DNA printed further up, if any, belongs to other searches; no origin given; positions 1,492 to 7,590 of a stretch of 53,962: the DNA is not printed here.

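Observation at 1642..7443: Giant secreted 43-heme cytochrome fused to cadherin-like and Ig-like surface domains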

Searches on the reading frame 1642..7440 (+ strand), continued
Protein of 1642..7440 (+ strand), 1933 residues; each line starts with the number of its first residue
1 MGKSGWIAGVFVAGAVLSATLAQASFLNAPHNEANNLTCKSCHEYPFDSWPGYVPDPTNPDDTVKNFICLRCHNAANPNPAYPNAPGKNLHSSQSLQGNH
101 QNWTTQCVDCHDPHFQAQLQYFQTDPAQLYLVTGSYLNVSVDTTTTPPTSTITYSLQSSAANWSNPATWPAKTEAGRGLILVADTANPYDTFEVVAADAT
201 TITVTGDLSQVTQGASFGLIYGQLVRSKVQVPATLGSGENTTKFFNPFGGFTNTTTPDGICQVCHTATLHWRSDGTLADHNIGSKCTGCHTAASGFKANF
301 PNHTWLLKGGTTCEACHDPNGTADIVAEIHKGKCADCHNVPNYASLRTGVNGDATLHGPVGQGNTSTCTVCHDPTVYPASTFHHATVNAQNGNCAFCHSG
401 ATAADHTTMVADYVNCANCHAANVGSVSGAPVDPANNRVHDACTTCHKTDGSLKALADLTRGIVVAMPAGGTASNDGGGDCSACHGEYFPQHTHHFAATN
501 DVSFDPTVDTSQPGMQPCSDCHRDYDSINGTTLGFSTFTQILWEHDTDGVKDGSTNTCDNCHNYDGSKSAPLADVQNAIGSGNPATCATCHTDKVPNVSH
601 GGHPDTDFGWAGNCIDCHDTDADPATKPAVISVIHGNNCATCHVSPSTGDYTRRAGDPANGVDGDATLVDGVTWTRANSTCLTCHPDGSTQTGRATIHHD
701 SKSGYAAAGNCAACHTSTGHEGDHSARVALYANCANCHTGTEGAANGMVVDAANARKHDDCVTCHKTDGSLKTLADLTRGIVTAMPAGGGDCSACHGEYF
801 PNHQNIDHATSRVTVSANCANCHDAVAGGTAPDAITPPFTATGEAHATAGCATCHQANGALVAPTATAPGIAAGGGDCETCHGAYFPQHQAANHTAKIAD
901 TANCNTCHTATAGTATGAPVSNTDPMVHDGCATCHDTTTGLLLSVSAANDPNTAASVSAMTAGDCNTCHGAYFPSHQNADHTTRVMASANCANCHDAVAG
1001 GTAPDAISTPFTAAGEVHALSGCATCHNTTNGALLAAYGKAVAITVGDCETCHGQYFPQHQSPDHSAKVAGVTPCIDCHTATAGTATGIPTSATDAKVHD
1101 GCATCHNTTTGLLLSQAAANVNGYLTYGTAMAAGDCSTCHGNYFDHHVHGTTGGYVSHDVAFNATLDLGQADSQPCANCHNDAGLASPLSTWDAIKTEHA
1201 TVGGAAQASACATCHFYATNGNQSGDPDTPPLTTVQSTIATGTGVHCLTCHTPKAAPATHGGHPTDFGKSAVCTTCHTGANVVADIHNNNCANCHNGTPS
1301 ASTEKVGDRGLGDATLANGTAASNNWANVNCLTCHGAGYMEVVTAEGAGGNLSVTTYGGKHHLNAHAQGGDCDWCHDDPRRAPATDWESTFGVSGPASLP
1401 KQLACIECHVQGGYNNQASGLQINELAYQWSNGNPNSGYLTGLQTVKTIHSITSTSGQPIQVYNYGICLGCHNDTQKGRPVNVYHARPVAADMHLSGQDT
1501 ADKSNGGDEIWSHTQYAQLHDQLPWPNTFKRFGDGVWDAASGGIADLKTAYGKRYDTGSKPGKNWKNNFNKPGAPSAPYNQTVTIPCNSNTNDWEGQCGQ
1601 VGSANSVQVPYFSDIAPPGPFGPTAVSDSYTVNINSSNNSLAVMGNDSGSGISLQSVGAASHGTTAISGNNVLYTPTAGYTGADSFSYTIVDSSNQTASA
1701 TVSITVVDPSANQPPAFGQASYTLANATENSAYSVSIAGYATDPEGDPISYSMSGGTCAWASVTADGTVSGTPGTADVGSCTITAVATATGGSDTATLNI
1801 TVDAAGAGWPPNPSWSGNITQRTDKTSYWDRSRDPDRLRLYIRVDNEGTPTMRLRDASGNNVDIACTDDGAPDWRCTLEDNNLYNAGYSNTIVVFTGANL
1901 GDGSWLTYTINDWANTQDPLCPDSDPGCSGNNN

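Call 10: find_encoding_contigs(protein=P0002, flank=10000, max_places=3)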
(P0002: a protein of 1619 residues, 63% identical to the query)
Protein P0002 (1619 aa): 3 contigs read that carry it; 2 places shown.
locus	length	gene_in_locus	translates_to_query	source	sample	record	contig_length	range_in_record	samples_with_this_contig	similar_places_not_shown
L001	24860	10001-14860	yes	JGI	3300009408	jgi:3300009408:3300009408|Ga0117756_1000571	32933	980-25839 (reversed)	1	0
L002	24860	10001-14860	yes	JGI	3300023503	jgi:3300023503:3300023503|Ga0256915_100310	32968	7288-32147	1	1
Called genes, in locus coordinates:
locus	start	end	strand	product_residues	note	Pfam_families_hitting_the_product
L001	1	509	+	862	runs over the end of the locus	PF02861:Clp_N, PF23569:NBD_SMAX1, PF00004:AAA, PF17871:AAA_lid_9, PF00004:AAA, PF07724:AAA_2, PF07728:AAA_5, PF10431:ClpB_D2-small, +10 more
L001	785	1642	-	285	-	PF09699:Paired_CXXCH_1 (faint)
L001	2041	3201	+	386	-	PF25021:TEN_NHL (faint), PF01436:NHL (faint), PF17170:DUF5128 (faint)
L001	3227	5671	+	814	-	-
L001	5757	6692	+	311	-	PF13623:SurA_N_2, PF13624:SurA_N_3, PF09312:SurA_N (weak), PF13145:Rotamase_2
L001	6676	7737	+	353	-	PF25021:TEN_NHL (faint), PF01436:NHL (weak), PF17170:DUF5128 (weak), PF01436:NHL (weak)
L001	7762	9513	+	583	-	PF14522:Cytochrome_C7 (faint), PF14537:Cytochrom_c3_2 (faint), PF09699:Paired_CXXCH_1 (weak), PF22113:Mtrc-MtrF_II-IV_dom (weak)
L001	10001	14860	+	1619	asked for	PF02085:Cytochrom_CIII (faint), PF09699:Paired_CXXCH_1 (faint), PF14537:Cytochrom_c3_2 (faint), PF22113:Mtrc-MtrF_II-IV_dom (weak), PF14522:Cytochrome_C7 (weak), PF22113:Mtrc-MtrF_II-IV_dom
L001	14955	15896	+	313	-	PF13620:CarboxypepD_reg (weak)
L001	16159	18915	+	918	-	PF14522:Cytochrome_C7 (faint), PF22113:Mtrc-MtrF_II-IV_dom (faint)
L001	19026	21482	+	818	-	PF14522:Cytochrome_C7 (faint), PF14537:Cytochrom_c3_2 (faint), PF09698:GSu_C4xC__C2xCH (weak)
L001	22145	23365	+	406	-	PF00872:Transposase_mut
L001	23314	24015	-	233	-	PF02796:HTH_7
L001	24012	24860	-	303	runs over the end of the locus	PF02195:ParB_N (weak), PF17762:HTH_ParB, PF08535:KorB (faint)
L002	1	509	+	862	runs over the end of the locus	PF02861:Clp_N, PF23569:NBD_SMAX1, PF00004:AAA, PF17871:AAA_lid_9, PF00004:AAA, PF07724:AAA_2, PF07728:AAA_5, PF10431:ClpB_D2-small, +10 more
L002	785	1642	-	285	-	PF09699:Paired_CXXCH_1 (faint)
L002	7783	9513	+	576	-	PF14522:Cytochrome_C7 (faint), PF14537:Cytochrom_c3_2 (faint), PF09699:Paired_CXXCH_1 (weak), PF22113:Mtrc-MtrF_II-IV_dom (weak)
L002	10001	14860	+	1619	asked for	PF02085:Cytochrom_CIII (faint), PF09699:Paired_CXXCH_1 (faint), PF14537:Cytochrom_c3_2 (faint), PF22113:Mtrc-MtrF_II-IV_dom (weak), PF14522:Cytochrome_C7 (weak), PF22113:Mtrc-MtrF_II-IV_dom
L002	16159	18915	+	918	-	PF14522:Cytochrome_C7 (faint), PF22113:Mtrc-MtrF_II-IV_dom (faint)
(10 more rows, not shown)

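Call 11: find_encoding_contigs(protein=P0003, flank=10000, max_places=3)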
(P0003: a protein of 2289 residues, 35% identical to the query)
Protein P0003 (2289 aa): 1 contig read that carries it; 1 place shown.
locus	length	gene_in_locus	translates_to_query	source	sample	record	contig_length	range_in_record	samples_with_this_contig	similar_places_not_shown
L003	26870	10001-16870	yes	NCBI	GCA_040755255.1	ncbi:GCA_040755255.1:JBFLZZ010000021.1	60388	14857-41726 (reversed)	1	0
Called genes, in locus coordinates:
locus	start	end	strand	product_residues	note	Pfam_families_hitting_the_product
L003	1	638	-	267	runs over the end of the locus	PF09699:Paired_CXXCH_1 (faint)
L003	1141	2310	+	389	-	PF01436:NHL (faint), PF17170:DUF5128 (faint), PF25021:TEN_NHL (faint)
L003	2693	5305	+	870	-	-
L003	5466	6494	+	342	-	PF13623:SurA_N_2, PF13624:SurA_N_3, PF13145:Rotamase_2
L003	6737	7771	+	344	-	PF25021:TEN_NHL (faint), PF17170:DUF5128, PF01436:NHL (weak)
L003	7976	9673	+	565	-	PF14522:Cytochrome_C7 (faint), PF14537:Cytochrom_c3_2 (faint), PF09699:Paired_CXXCH_1 (weak), PF22113:Mtrc-MtrF_II-IV_dom (weak)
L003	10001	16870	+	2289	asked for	PF22113:Mtrc-MtrF_II-IV_dom (weak), PF14522:Cytochrome_C7 (weak), PF22113:Mtrc-MtrF_II-IV_dom, PF14522:Cytochrome_C7 (weak), PF22113:Mtrc-MtrF_II-IV_dom, PF17963:Big_9, PF17892:Cadherin_5 (weak), PF17963:Big_9, +3 more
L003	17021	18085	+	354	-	PF01625:PMSR, PF01641:SelR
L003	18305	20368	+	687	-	PF00723:Glyco_hydro_15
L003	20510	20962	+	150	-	-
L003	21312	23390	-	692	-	PF00112:Peptidase_C1 (weak)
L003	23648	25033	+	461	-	PF11845:Tll0287-like, PF00989:PAS, PF08448:PAS_4, PF13188:PAS_8, PF13426:PAS_9 (weak), PF08447:PAS_3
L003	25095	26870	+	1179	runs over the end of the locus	PF00515:TPR_1 (faint), PF07719:TPR_2 (faint), PF13181:TPR_8 (faint), PF13414:TPR_11 (faint)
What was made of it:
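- Closest known: Multiheme cytochrome + NHL-repeat gene clusters. Same: The homologs P0002 and P0003 sit in clusters that mix NHL beta-propeller lipoproteins with several multiheme cytochromes (calls 10, 11).
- Orthologs occupy the position after the barrel and the periplasmic cytochrome in porin-cytochrome-like clusters (calls 10, 11).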

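Call 16: find_related_loci(query=A1, collection=genome_contigs, flank=10000)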
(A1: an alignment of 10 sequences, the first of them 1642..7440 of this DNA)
Query A1 (1933 aa) in genome_contigs; peptide patterns used: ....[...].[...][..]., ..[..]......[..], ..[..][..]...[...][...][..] (x = any residue, [..] = any of these).
266 stretches matched a pattern; 113 encode a relative of the query (tblastn E <= 1e-3); the best 80 are kept; 76 distinct loci.
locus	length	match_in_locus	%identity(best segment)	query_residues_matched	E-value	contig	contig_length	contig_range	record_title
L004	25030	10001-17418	63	1-1506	0e+0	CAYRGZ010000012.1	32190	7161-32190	MAG TPA_asm: uncultured Desulfobulbia bacterium isolate binchicken_co172_12 genome assembly, contig: NODE_932_length_321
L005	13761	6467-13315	45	6-1617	0e+0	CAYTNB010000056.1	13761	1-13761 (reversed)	MAG TPA_asm: uncultured Desulfobulbia bacterium isolate SRP128015_co1_384 genome assembly, contig: NODE_6737_length_1376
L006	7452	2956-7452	36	1-1480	0e+0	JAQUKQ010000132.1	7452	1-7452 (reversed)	MAG: Desulfobulbaceae bacterium isolate STD1_110 NODE_32473_length_7452_cov_4.547986_Sandtown_D1, whole genome shotgun s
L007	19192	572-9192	42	1-1506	4e-171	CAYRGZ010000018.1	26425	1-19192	MAG TPA_asm: uncultured Desulfobulbia bacterium isolate binchicken_co172_12 genome assembly, contig: NODE_1308_length_26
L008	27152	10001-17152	35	1-1805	5e-172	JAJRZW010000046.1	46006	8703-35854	MAG: Deltaproteobacteria bacterium isolate Dive96_bin4.234 k141_2478413, whole genome shotgun sequence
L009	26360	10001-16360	33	1-1811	1e-158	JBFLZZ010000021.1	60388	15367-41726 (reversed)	MAG: Thermodesulfobacteriota bacterium isolate MAG125 MAG125_21, whole genome shotgun sequence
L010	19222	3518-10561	32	1-1784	5e-139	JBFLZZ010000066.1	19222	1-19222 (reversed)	MAG: Thermodesulfobacteriota bacterium isolate MAG125 MAG125_66, whole genome shotgun sequence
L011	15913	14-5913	34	3-1488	3e-136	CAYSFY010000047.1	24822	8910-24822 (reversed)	MAG TPA_asm: uncultured Desulfobulbia bacterium isolate binchicken_co266_32 genome assembly, contig: NODE_3300_length_24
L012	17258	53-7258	36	261-1621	7e-153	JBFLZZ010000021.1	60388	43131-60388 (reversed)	MAG: Thermodesulfobacteriota bacterium isolate MAG125 MAG125_21, whole genome shotgun sequence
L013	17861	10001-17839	30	1-1404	5e-111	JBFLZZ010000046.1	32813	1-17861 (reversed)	MAG: Thermodesulfobacteriota bacterium isolate MAG125 MAG125_46, whole genome shotgun sequence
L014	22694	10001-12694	35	236-1494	4e-110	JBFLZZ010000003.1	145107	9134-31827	MAG: Thermodesulfobacteriota bacterium isolate MAG125 MAG125_3, whole genome shotgun sequence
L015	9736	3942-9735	45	1-1922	1e-145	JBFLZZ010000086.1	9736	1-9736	MAG: Thermodesulfobacteriota bacterium isolate MAG125 MAG125_86, whole genome shotgun sequence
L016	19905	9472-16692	38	1-1805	3e-147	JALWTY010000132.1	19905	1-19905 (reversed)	MAG: Desulfobacterales bacterium isolate M2_metabat2_scaf2bin.235 M2_NODE_2716_length_19905_cov_3.221610, whole genome s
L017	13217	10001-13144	37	1-1802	4e-97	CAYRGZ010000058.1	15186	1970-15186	MAG TPA_asm: uncultured Desulfobulbia bacterium isolate binchicken_co172_12 genome assembly, contig: NODE_3263_length_15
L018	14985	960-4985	30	15-1491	5e-112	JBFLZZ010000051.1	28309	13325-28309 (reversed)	MAG: Thermodesulfobacteriota bacterium isolate MAG125 MAG125_51, whole genome shotgun sequence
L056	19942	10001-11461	37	18-1472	3e-58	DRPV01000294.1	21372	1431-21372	MAG TPA_asm: Desulfobacterales bacterium isolate HyVt-567 HyVt-567_k145_817088, whole genome shotgun sequence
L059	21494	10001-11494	36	10-1472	8e-57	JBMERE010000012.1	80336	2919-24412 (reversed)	Desulfobacterota bacterium M19 12, whole genome shotgun sequence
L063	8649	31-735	65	1698-1933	2e-85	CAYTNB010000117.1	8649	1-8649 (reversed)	MAG TPA_asm: uncultured Desulfobulbia bacterium isolate SRP128015_co1_384 genome assembly, contig: NODE_13713_length_864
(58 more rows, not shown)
